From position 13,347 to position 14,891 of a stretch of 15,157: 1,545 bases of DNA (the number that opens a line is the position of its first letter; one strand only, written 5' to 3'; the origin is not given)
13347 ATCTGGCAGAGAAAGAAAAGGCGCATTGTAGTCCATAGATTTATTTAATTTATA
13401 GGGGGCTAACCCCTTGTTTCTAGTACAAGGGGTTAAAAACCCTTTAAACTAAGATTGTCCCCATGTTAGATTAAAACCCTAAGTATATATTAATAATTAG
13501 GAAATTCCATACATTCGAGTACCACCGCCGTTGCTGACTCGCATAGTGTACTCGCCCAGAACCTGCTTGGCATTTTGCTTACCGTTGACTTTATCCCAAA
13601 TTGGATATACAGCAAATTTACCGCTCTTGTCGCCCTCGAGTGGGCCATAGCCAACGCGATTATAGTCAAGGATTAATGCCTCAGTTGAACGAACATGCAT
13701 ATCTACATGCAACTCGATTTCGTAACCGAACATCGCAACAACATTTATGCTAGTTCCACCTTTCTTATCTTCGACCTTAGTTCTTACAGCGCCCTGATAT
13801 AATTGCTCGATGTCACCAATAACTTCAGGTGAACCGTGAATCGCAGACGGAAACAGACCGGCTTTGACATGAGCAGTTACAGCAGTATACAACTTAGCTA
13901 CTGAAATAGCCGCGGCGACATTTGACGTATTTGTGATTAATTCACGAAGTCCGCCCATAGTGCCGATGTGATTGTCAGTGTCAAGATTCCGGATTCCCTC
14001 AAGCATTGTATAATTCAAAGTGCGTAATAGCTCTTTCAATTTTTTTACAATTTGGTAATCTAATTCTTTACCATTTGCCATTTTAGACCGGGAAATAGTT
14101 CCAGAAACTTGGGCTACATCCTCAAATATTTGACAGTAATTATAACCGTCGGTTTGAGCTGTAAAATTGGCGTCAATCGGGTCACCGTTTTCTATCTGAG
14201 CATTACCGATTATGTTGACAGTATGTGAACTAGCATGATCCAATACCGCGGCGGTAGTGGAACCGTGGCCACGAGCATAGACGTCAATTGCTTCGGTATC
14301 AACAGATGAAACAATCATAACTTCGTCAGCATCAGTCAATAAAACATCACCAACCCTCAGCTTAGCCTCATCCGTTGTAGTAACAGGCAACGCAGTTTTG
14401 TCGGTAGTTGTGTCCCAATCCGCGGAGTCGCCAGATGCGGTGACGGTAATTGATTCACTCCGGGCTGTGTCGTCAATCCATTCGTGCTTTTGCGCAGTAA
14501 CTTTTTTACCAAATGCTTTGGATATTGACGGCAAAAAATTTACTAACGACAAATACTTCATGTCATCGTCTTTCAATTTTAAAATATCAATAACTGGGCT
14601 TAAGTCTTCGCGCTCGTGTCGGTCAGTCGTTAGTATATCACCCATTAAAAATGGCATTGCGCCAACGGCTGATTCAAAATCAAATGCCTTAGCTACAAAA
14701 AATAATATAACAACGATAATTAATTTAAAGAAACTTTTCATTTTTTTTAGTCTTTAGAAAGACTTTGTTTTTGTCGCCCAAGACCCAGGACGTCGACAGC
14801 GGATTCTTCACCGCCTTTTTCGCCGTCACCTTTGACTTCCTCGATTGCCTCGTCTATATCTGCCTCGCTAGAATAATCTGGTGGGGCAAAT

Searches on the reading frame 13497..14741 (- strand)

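Call 8: search_protein_families(library=phrogs, proteins=[window:13497-14741:-], max_evalue=0.01)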
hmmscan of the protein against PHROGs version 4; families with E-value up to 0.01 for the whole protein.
window:13497-14741:- (414 aa): 1 family
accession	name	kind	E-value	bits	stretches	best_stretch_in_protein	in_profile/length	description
phrog_1328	-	head and packaging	1.5e-26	94.7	1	70-404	39-296/583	major head protein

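Call 9: search_protein_families(library=pfam, proteins=[window:13497-14741:-], max_evalue=0.01)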
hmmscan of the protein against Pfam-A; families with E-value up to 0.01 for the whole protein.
window:13497-14741:- (414 aa): 1 family
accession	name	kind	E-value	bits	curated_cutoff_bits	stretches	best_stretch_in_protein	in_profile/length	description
PF17236.8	SU10_MCP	-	2.1e-38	133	24.1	1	75-404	30-281/292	SU10 major capsid protein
